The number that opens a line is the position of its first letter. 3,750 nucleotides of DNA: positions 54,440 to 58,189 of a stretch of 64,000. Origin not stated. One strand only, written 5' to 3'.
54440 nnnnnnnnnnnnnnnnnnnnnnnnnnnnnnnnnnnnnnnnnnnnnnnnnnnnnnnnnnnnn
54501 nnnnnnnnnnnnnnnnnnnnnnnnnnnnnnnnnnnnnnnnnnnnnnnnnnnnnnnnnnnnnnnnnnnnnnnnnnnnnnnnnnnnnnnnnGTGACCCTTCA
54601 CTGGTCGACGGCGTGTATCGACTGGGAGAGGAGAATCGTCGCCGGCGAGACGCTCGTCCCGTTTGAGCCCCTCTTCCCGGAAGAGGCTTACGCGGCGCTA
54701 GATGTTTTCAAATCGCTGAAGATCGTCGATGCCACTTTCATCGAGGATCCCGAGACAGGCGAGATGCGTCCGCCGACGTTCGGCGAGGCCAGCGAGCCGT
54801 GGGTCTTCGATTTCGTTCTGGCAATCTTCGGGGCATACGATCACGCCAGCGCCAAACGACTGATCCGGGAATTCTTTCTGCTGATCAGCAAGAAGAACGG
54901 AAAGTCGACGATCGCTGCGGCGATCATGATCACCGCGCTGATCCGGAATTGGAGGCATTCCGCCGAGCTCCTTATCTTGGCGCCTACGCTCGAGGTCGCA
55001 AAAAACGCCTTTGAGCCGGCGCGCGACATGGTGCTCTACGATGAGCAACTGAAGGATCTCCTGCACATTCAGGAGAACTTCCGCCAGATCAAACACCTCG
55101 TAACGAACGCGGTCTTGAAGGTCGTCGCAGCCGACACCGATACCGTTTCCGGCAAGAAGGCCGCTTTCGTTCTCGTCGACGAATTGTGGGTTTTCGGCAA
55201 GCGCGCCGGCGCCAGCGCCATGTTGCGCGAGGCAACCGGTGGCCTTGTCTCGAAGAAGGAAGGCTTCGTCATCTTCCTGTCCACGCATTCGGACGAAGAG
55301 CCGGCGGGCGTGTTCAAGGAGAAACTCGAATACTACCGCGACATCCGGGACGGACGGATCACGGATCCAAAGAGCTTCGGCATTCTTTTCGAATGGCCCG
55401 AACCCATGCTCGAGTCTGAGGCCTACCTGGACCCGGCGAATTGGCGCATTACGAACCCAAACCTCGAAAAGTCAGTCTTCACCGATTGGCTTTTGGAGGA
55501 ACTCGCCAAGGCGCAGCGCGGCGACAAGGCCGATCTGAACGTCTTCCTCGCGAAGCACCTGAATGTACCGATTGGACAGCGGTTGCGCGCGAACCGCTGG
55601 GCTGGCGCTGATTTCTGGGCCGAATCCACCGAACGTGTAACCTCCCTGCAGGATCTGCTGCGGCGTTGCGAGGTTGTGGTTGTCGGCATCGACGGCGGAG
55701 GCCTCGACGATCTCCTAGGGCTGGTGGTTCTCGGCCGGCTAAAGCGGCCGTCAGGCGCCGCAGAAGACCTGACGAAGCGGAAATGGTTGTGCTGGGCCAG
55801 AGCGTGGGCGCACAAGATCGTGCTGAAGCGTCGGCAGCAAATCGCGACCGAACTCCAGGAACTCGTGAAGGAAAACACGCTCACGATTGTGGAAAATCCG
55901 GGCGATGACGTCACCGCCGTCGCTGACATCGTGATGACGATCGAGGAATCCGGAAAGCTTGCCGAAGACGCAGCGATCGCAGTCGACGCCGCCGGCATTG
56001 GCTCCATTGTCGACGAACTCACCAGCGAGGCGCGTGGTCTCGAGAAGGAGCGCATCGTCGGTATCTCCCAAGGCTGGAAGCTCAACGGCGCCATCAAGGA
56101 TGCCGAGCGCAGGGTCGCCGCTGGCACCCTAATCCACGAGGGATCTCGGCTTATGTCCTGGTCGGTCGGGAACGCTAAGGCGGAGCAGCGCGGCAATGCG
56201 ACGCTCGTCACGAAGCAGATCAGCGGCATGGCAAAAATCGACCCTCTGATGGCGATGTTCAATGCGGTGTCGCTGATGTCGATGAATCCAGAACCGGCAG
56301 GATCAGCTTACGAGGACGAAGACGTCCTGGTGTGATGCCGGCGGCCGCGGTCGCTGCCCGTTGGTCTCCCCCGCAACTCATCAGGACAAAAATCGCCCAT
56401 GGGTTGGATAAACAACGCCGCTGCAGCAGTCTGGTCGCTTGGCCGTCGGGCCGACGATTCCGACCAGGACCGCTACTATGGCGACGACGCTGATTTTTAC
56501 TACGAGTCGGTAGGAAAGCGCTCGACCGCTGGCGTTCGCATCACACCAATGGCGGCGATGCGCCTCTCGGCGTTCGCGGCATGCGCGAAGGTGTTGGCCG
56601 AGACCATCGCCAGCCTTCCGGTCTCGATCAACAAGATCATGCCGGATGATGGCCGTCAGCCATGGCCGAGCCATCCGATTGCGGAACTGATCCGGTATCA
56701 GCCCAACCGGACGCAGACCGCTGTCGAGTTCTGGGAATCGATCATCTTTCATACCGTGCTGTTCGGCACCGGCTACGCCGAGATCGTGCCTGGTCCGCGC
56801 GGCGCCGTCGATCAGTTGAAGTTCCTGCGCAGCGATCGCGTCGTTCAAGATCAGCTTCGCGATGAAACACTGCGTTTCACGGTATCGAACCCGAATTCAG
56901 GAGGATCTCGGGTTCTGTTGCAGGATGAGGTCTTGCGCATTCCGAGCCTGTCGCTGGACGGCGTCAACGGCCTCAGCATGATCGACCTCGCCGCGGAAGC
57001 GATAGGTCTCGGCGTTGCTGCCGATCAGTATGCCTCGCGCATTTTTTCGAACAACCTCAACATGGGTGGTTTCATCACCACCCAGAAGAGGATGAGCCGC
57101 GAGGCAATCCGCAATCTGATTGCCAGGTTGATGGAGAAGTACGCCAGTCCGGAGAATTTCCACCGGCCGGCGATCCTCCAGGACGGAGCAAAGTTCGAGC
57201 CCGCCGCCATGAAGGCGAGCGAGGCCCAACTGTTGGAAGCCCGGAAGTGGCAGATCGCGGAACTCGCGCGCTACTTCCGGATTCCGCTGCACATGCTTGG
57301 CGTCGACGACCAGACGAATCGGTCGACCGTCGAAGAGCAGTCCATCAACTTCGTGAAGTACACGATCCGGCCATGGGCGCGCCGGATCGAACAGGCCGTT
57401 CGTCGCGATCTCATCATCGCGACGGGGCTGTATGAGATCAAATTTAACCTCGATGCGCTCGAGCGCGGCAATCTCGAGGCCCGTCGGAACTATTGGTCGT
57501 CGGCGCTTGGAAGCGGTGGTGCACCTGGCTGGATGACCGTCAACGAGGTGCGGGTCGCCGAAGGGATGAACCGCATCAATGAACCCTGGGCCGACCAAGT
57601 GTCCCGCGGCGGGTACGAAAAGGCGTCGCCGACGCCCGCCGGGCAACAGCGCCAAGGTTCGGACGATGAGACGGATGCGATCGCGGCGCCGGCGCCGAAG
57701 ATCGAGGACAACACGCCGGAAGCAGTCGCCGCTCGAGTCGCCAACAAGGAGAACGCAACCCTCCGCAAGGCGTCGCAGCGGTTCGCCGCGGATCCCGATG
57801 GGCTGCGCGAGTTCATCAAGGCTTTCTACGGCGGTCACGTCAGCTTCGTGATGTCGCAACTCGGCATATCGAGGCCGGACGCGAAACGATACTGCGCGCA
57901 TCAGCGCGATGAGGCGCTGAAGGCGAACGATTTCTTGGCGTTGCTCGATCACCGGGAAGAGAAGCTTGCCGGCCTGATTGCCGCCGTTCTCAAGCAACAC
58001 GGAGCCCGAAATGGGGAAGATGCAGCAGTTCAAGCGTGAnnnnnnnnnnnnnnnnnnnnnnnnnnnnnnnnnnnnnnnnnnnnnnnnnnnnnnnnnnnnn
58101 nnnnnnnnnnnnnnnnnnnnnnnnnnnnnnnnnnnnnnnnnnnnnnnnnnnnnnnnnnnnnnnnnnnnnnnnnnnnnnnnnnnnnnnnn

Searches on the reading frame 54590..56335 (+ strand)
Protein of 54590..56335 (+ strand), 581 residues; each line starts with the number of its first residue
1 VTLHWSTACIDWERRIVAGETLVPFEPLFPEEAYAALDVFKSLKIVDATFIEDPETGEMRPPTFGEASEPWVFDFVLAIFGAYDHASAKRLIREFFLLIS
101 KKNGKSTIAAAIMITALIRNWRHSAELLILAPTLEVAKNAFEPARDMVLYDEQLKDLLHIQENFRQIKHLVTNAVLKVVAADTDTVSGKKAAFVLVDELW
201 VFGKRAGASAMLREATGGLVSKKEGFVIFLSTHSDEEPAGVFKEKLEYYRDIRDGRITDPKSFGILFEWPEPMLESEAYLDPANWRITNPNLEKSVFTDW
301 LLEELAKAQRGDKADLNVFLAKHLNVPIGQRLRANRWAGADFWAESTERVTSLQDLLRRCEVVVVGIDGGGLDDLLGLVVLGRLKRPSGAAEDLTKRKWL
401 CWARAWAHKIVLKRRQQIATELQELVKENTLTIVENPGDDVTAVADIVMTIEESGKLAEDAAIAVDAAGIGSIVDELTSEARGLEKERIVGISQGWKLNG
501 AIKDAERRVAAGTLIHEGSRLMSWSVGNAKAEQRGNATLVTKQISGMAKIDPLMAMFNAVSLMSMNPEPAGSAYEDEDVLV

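Call 9: search_protein_families(library=phrogs, proteins=[window:54590-56335:+], max_evalue=0.00001)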
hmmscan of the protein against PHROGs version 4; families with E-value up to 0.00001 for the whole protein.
window:54590-56335:+ (581 aa): 7 families
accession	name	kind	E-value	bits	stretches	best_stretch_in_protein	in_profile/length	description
phrog_9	-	head and packaging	1.6e-118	398.7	1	28-578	180-678/812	terminase large subunit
phrog_7622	-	head and packaging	6e-73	246.1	1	4-229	4-218/224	terminase large subunit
phrog_2699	-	head and packaging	3.5e-63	214.4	1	246-574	2-304/315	terminase large subunit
phrog_35587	-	head and packaging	8.2e-60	203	1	178-369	1-191/191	terminase large subunit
phrog_11206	-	unknown function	2.9e-22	79.9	1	4-109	4-98/101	-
phrog_7331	-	head and packaging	1.4e-15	57.9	1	489-574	17-103/113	terminase large subunit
phrog_4914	-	head and packaging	2.4e-15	57.7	1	69-189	82-208/213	terminase large subunit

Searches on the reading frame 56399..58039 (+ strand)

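Call 9: search_protein_families(library=phrogs, proteins=[window:56399-58039:+], max_evalue=0.00001)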
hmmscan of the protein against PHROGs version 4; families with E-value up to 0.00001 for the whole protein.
window:56399-58039:+ (546 aa): 5 families
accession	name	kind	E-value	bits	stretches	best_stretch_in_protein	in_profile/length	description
phrog_12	-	head and packaging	4.5e-97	327.6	1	21-452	63-476/646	portal protein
phrog_2662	-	head and packaging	5.4e-61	208.1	1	59-543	70-553/717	portal protein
phrog_5929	-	head and packaging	2.7e-40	139.1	1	209-400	5-192/228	portal protein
phrog_11323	-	unknown function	4.3e-18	66.7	1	305-399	7-98/130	-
phrog_2271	-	head and packaging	1.5e-09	37.1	1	43-386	39-379/859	portal protein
